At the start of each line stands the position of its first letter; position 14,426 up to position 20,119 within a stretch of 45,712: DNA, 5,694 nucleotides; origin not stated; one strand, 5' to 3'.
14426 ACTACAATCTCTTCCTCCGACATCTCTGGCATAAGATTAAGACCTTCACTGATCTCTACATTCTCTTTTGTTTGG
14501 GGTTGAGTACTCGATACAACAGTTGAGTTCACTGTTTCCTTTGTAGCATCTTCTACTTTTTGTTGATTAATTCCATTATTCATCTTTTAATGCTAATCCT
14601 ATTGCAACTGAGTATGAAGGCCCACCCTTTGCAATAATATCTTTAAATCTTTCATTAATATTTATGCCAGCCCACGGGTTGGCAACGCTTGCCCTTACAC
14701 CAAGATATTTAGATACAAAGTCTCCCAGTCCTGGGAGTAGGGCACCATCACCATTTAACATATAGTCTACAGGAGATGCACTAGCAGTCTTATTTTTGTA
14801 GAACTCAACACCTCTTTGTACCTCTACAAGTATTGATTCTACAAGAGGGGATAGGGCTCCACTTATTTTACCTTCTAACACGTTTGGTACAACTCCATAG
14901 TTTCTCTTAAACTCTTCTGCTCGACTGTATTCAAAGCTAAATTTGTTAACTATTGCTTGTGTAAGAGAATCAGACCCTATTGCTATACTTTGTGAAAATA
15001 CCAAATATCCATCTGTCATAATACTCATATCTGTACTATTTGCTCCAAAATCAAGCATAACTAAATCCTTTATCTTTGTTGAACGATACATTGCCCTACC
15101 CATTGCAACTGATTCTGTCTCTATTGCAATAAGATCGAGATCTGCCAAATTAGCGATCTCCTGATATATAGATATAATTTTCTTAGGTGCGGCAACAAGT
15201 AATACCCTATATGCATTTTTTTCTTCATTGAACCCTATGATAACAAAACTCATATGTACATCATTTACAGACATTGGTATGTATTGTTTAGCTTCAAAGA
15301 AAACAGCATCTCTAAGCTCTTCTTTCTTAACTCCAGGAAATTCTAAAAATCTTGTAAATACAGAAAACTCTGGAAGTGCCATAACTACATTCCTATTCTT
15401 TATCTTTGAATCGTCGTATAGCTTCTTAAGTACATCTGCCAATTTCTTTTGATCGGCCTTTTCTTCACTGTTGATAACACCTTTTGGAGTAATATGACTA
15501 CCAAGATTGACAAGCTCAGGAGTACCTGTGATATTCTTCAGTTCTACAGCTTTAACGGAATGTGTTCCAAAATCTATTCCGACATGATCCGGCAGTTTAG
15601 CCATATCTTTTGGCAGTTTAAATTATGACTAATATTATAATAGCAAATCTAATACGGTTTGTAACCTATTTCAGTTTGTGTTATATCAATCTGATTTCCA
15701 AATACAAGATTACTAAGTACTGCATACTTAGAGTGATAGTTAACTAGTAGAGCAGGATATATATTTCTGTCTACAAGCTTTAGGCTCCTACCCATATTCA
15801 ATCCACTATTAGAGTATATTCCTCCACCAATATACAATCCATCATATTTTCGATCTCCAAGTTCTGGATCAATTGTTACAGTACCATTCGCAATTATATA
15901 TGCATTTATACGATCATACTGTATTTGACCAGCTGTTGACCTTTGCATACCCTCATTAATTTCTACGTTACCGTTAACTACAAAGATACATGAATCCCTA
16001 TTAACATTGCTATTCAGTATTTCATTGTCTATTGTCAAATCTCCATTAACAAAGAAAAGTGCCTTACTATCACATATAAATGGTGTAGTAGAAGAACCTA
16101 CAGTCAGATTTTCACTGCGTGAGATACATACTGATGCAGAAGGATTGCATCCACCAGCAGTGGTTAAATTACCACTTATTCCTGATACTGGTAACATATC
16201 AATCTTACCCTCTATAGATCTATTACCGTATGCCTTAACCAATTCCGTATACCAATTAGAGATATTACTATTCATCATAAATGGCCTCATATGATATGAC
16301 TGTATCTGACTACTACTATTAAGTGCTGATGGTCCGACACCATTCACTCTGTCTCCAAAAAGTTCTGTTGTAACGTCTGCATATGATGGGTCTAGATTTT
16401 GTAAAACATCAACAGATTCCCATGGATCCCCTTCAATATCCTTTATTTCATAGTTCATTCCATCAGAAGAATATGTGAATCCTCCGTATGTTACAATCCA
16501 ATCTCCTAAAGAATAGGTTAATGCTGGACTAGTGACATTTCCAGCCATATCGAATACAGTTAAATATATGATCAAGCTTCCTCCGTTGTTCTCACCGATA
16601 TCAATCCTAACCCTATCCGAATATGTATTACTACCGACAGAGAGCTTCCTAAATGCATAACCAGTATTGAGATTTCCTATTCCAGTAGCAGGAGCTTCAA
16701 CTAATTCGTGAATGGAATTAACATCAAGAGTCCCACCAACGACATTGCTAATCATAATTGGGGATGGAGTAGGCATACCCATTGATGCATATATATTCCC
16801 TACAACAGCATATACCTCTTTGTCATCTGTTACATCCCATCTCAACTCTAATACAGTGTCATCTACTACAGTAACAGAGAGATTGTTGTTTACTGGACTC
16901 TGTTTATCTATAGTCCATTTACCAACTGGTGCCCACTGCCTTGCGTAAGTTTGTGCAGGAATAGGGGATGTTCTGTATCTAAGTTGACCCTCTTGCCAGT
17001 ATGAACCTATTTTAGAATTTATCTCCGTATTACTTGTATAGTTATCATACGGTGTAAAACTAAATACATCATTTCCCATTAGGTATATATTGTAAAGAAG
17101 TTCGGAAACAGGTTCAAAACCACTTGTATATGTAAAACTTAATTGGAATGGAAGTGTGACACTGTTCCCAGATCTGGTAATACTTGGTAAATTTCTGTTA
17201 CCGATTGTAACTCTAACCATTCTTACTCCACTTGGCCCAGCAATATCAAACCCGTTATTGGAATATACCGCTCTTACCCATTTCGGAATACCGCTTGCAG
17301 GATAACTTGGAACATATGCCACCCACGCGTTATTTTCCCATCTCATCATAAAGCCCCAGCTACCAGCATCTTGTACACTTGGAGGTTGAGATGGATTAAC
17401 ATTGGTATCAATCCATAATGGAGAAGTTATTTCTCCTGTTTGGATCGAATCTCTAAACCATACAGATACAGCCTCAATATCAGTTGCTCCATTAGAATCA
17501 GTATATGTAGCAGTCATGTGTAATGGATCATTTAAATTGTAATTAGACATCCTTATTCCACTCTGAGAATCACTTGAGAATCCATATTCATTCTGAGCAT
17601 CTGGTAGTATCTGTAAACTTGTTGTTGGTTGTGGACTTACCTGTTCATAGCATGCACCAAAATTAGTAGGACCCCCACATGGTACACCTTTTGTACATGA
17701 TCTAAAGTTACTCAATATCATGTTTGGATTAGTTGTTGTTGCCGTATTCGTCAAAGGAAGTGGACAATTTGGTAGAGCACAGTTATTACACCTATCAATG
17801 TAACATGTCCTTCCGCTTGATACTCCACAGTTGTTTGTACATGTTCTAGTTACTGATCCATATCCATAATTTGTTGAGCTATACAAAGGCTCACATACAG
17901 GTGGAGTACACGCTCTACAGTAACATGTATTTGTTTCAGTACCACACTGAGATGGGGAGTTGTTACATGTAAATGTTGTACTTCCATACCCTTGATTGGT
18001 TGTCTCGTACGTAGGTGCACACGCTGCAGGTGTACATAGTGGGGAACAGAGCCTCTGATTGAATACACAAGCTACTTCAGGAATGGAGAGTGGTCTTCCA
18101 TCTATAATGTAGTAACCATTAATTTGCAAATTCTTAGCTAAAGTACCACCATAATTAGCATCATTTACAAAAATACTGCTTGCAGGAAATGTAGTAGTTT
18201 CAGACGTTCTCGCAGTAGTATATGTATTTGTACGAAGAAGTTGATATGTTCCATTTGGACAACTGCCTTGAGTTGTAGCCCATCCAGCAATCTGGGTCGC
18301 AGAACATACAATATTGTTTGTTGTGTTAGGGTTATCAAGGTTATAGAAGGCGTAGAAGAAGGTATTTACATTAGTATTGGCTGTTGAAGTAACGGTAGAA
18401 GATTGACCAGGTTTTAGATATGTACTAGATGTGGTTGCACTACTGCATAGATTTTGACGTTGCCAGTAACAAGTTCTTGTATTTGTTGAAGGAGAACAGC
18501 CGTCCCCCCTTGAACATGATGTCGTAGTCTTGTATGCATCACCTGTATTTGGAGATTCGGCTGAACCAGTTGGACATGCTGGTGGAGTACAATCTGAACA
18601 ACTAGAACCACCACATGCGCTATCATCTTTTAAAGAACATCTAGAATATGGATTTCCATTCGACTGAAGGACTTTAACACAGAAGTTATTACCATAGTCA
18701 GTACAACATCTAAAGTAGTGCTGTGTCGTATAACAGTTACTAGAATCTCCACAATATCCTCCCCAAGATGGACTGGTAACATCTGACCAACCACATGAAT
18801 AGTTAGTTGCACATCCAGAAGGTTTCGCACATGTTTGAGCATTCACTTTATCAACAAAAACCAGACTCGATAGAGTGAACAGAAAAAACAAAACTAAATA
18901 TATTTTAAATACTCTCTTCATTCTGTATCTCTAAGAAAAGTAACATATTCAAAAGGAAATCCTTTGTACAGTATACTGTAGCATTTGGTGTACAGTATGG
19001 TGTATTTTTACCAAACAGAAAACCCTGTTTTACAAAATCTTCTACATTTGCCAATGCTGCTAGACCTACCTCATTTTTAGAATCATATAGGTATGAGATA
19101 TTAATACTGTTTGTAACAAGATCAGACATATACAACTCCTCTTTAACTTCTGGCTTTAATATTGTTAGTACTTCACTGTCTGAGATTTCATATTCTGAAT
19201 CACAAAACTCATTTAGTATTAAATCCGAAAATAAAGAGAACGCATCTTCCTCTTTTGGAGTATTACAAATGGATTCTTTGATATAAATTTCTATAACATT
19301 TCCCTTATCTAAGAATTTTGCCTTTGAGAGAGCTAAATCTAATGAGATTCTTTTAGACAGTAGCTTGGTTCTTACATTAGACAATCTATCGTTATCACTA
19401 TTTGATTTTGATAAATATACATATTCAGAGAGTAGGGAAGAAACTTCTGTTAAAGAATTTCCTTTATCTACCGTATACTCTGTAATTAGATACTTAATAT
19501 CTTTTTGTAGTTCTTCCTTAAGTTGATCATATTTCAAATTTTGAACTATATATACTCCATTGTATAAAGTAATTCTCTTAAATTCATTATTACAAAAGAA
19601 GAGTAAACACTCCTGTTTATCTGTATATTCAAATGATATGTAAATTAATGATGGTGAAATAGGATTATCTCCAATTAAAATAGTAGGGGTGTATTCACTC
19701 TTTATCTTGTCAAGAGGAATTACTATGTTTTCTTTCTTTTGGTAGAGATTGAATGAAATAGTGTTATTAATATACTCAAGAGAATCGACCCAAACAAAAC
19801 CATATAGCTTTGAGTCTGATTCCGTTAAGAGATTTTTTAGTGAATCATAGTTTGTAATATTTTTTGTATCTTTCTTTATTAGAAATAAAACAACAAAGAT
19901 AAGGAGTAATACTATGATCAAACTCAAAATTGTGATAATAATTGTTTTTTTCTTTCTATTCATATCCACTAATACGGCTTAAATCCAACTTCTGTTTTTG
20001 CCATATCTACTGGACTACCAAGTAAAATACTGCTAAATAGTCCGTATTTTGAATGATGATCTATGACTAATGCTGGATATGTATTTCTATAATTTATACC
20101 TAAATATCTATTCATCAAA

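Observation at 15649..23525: A tandemly duplicated two-gene cassette (membrane anchor plus giant Cys-rich secreted protein) is embedded in the pilus operon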

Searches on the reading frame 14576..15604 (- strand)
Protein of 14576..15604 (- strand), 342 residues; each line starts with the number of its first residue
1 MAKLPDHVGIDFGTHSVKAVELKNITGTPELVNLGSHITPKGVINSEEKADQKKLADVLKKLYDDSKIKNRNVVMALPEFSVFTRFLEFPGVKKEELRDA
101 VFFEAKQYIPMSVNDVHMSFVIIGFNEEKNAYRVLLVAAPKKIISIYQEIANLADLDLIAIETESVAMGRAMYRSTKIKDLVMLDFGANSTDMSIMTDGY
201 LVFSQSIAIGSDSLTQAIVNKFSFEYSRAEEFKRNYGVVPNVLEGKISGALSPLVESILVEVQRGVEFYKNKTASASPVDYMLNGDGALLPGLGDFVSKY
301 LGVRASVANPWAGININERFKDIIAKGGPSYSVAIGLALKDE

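Call 7: search_protein_families(library=pfam, proteins=[window:14576-15604:-], max_evalue=0.01)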
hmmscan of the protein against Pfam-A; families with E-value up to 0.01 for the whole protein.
window:14576-15604:- (342 aa): 5 families
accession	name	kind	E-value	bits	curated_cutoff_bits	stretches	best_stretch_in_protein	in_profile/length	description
PF11104.14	PilM_2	-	2.9e-51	174.9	27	1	9-340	1-338/340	Type IV pilus assembly protein PilM;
PF14450.12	FtsA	-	1.4e-13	51.7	31.8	1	182-336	1-127/127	Cell division protein FtsA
PF06723.19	MreB_Mbl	-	1.5e-07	31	27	1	178-222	144-188/327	MreB/Mbl protein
PF25216.1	Volactin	-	0.0051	16.8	35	0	185-297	172-287/321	Volactin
PF08841.16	DDR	-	0.0059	16.1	24.6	0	158-234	113-189/328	Diol dehydratase reactivase ATPase-like domain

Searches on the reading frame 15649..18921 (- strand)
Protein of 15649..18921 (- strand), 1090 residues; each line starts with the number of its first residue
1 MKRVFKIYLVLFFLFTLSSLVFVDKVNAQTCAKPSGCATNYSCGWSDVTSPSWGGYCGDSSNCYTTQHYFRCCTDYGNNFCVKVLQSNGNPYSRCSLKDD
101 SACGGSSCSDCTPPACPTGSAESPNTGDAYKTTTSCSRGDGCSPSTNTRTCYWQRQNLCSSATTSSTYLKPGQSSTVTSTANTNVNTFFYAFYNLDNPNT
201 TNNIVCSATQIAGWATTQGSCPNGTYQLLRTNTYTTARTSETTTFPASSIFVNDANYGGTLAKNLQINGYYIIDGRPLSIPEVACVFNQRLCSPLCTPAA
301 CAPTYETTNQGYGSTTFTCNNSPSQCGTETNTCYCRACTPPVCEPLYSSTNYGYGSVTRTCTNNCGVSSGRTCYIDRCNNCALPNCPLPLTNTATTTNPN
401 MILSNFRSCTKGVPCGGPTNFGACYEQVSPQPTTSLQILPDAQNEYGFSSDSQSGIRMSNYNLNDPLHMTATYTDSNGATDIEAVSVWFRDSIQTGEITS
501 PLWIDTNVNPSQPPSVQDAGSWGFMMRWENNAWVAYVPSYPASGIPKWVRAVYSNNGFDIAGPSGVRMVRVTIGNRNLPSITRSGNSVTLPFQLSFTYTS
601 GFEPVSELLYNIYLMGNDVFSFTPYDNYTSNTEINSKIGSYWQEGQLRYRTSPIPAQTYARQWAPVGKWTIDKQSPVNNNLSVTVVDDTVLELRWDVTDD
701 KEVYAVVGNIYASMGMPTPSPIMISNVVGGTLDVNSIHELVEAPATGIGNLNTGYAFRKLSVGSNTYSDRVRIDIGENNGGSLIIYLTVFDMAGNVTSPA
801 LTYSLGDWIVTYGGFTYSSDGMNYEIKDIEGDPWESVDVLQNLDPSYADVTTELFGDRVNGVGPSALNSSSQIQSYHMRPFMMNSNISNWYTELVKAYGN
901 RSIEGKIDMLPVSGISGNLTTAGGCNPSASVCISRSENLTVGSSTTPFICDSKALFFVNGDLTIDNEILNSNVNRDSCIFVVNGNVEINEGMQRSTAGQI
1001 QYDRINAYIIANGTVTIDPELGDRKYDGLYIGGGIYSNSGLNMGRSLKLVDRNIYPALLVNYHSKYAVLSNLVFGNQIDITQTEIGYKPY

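Call 6: search_protein_families(library=pfam, proteins=[window:15649-18921:-], max_evalue=0.1)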
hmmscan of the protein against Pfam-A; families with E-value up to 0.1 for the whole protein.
window:15649-18921:- (1090 aa): 0 families

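Call 8: search_protein_families(library=ncbifam, proteins=[window:15649-18921:-], max_evalue=0.1)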
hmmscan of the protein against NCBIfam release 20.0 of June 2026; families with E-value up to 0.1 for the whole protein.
window:15649-18921:- (1090 aa): 0 families

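Call 95: search_protein_families(library=phrogs, proteins=[window:15649-18921:-], max_evalue=0.01)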
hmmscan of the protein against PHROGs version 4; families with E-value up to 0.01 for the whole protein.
window:15649-18921:- (1090 aa): 0 families

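Call 96: search_protein_families(library=padloc, proteins=[window:15649-18921:-], max_evalue=0.01)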
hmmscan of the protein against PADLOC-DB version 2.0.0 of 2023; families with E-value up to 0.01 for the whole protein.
window:15649-18921:- (1090 aa): 0 families

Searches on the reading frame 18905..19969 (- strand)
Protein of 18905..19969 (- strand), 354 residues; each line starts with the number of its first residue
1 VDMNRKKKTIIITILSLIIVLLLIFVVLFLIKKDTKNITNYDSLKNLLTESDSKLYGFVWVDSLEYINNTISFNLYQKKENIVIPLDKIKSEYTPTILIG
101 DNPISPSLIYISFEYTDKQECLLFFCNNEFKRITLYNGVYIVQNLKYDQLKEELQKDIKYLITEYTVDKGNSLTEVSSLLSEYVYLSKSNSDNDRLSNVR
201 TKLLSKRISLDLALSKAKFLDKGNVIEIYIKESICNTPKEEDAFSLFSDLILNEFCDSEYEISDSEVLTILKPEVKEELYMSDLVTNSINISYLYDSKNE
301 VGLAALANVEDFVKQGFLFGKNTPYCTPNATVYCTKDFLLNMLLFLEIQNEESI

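Call 6: search_protein_families(library=pfam, proteins=[window:18905-19969:-], max_evalue=0.1)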
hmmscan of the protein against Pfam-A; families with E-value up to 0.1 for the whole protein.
window:18905-19969:- (354 aa): 1 family
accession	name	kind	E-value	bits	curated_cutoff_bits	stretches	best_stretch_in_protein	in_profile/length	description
PF13800.11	Sigma_reg_N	-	0.074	13.8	26.3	0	5-34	7-38/91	Sigma factor regulator N-terminal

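Call 8: search_protein_families(library=ncbifam, proteins=[window:18905-19969:-], max_evalue=0.1)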
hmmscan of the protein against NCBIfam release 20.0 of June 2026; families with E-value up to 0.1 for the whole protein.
window:18905-19969:- (354 aa): 3 families
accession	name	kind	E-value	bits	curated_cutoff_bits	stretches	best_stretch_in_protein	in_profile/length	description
NF033100.1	bla_CfxA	exception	0.0051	15.9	625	1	1-55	1-51/319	CfxA family broad-spectrum class A beta-lactamase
NF051875.1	glycan_WsfD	subfamily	0.045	12.5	80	0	4-44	214-254/452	glycan biosynthesis hexose transferase WsfD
NF009727.0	PRK13254.1-1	equivalog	0.058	13.1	126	0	3-84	2-87/144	cytochrome c maturation protein CcmE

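Call 95: search_protein_families(library=phrogs, proteins=[window:18905-19969:-], max_evalue=0.01)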
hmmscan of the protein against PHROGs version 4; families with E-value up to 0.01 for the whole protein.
window:18905-19969:- (354 aa): 0 families

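Call 96: search_protein_families(library=padloc, proteins=[window:18905-19969:-], max_evalue=0.01)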
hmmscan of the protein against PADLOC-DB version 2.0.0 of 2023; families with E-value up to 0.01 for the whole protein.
window:18905-19969:- (354 aa): 0 families
